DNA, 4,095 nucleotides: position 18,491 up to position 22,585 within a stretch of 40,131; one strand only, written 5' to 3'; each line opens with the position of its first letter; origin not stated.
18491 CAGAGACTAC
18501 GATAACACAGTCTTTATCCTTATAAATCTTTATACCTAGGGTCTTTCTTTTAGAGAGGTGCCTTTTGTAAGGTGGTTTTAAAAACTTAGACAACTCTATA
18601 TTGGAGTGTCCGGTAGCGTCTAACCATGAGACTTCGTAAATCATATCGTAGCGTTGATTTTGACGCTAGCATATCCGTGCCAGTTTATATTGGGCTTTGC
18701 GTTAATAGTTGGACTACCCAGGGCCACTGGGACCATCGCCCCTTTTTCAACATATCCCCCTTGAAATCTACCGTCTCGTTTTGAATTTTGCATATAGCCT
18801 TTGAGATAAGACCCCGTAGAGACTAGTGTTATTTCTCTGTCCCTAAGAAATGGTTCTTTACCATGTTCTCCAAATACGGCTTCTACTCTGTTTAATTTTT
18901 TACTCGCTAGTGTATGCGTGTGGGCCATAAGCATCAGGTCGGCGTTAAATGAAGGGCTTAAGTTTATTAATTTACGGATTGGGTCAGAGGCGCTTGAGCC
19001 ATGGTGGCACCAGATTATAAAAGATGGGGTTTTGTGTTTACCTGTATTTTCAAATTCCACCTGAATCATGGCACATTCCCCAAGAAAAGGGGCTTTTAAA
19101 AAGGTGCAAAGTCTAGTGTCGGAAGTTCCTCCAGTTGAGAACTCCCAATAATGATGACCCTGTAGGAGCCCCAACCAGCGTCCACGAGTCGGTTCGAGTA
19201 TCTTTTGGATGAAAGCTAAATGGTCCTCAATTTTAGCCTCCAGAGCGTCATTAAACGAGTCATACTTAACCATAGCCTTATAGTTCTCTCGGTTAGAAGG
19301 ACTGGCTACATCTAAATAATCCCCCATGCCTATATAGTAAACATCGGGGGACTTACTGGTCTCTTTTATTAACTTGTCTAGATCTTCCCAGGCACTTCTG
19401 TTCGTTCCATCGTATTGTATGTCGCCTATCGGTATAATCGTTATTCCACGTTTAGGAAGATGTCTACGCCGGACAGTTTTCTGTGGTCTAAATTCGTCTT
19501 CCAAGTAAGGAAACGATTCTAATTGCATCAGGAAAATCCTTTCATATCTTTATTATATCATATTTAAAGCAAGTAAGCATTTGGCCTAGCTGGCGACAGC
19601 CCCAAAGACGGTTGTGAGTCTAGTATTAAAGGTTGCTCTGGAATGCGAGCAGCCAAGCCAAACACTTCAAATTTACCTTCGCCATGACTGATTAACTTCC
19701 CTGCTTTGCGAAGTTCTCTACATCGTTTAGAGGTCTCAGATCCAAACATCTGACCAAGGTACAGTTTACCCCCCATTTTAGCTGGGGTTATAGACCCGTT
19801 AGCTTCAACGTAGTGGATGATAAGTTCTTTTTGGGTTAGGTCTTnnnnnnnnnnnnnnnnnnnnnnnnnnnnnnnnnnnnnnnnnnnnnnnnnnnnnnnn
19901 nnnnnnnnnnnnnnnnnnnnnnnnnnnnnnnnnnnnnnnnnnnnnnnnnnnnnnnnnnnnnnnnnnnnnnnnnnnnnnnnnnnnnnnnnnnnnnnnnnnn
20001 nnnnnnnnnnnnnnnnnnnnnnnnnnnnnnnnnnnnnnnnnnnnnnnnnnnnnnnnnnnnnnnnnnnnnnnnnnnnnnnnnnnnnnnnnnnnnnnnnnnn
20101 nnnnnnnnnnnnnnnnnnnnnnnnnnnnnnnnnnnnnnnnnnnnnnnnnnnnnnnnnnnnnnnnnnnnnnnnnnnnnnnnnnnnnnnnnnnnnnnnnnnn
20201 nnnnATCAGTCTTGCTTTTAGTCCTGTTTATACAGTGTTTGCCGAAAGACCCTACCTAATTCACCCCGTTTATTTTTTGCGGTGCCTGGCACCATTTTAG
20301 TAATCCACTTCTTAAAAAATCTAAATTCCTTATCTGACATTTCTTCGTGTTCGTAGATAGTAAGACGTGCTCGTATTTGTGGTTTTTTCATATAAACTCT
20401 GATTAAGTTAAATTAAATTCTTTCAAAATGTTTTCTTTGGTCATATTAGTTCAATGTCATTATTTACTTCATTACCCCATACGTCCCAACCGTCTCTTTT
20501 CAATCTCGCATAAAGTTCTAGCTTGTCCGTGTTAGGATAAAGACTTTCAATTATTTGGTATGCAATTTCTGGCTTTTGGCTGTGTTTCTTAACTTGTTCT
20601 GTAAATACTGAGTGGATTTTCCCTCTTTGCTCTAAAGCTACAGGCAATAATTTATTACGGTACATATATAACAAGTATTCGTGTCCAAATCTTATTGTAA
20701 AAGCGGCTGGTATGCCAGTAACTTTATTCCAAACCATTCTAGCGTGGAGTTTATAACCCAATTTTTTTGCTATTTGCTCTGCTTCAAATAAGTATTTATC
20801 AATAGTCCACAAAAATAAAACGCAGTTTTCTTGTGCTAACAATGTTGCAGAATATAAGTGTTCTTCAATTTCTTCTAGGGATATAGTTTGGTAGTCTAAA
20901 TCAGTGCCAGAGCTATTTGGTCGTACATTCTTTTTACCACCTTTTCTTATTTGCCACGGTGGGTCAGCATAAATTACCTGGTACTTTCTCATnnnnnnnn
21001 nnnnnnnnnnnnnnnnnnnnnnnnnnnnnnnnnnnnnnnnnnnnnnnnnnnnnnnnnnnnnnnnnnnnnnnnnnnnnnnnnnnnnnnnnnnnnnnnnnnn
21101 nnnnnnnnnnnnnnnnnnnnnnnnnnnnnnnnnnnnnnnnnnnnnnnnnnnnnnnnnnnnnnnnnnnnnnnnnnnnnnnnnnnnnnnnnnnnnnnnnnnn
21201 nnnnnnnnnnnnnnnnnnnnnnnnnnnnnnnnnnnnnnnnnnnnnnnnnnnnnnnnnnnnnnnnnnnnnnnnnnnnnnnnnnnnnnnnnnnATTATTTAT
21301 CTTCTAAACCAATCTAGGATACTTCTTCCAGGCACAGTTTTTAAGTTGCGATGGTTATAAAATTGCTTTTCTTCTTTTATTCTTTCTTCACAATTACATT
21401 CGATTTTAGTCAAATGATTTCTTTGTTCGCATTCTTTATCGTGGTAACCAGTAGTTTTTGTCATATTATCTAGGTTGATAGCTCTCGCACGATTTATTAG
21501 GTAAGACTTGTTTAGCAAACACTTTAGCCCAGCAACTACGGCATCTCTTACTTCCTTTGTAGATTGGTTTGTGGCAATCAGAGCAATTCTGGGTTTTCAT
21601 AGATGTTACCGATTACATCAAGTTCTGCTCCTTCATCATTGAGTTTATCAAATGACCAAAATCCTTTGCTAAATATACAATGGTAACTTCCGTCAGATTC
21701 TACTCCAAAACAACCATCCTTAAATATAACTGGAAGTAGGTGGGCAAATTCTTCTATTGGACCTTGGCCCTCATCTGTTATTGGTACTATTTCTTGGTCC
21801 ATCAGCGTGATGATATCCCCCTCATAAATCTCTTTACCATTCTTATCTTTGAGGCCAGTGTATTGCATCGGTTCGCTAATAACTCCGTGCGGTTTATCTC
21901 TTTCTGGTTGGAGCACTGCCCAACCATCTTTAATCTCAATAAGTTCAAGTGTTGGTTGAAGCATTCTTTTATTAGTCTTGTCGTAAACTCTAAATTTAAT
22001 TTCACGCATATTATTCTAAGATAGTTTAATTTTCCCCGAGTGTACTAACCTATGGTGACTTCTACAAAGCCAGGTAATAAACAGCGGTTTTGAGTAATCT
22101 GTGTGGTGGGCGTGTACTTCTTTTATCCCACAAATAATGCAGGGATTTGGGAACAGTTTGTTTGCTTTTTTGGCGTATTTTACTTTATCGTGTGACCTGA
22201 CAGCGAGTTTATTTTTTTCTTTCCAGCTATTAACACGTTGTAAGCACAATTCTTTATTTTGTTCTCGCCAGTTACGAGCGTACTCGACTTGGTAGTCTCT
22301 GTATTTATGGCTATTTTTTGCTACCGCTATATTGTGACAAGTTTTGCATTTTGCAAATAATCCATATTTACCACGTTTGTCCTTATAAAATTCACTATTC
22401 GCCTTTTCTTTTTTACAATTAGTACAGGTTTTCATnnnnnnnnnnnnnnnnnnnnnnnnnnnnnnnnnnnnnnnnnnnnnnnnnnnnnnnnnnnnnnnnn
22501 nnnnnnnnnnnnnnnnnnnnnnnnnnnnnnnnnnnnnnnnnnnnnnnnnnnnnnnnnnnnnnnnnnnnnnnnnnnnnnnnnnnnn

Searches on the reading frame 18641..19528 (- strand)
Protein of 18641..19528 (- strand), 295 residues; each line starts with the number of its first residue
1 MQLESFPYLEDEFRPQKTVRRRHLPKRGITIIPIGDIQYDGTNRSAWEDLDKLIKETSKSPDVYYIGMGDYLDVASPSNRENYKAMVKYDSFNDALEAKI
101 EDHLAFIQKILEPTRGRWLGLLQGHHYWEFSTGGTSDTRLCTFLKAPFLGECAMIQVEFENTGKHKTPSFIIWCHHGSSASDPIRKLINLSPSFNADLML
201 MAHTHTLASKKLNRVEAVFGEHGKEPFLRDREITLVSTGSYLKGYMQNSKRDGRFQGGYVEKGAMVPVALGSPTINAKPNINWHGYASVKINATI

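Call 11: search_protein_families(library=phrogs, proteins=[window:18641-19528:-], max_evalue=0.001)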
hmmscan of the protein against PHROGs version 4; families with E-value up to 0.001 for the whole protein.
window:18641-19528:- (295 aa): 1 family
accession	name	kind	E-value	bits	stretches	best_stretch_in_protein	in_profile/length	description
phrog_7339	-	DNA, RNA and nucleotide metabolism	1.2e-08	35.6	1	23-217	24-202/263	DNA repair exonuclease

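Call 62: search_protein_families(library=pfam, proteins=[window:18641-19528:-], max_evalue=0.01)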
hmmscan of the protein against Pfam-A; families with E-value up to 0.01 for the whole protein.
window:18641-19528:- (295 aa): 1 family
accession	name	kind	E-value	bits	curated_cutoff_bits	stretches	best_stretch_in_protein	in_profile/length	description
PF00149.33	Metallophos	-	0.0057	17.5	21.5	0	30-89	2-60/191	Calcineurin-like phosphoesterase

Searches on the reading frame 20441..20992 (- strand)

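Call 62: search_protein_families(library=pfam, proteins=[window:20441-20992:-], max_evalue=0.01)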
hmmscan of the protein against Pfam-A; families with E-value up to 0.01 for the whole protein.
window:20441-20992:- (183 aa): 2 families
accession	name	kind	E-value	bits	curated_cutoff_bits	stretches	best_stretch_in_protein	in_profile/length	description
PF05063.20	MT-A70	-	2.3e-20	73.7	23.9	1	4-175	1-172/172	MT-A70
PF01555.25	N6_N4_Mtase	-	0.0042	17.5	26.7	1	5-135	2-126/221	DNA methylase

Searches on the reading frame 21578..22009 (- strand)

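Call 62: search_protein_families(library=pfam, proteins=[window:21578-22009:-], max_evalue=0.01)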
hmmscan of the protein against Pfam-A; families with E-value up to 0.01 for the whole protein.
window:21578-22009:- (143 aa): 1 family
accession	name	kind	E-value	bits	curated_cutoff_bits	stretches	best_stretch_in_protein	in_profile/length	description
PF09643.15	YopX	-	4e-24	85.5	22.4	1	5-143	1-127/128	YopX protein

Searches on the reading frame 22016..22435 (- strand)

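Call 62: search_protein_families(library=pfam, proteins=[window:22016-22435:-], max_evalue=0.01)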
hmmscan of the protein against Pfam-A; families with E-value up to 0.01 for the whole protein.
window:22016-22435:- (139 aa): 1 family
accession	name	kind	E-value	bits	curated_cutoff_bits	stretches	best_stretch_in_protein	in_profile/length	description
PF09185.15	DUF1948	-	0.0027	18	25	1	44-121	41-114/140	Domain of unknown function (DUF1948)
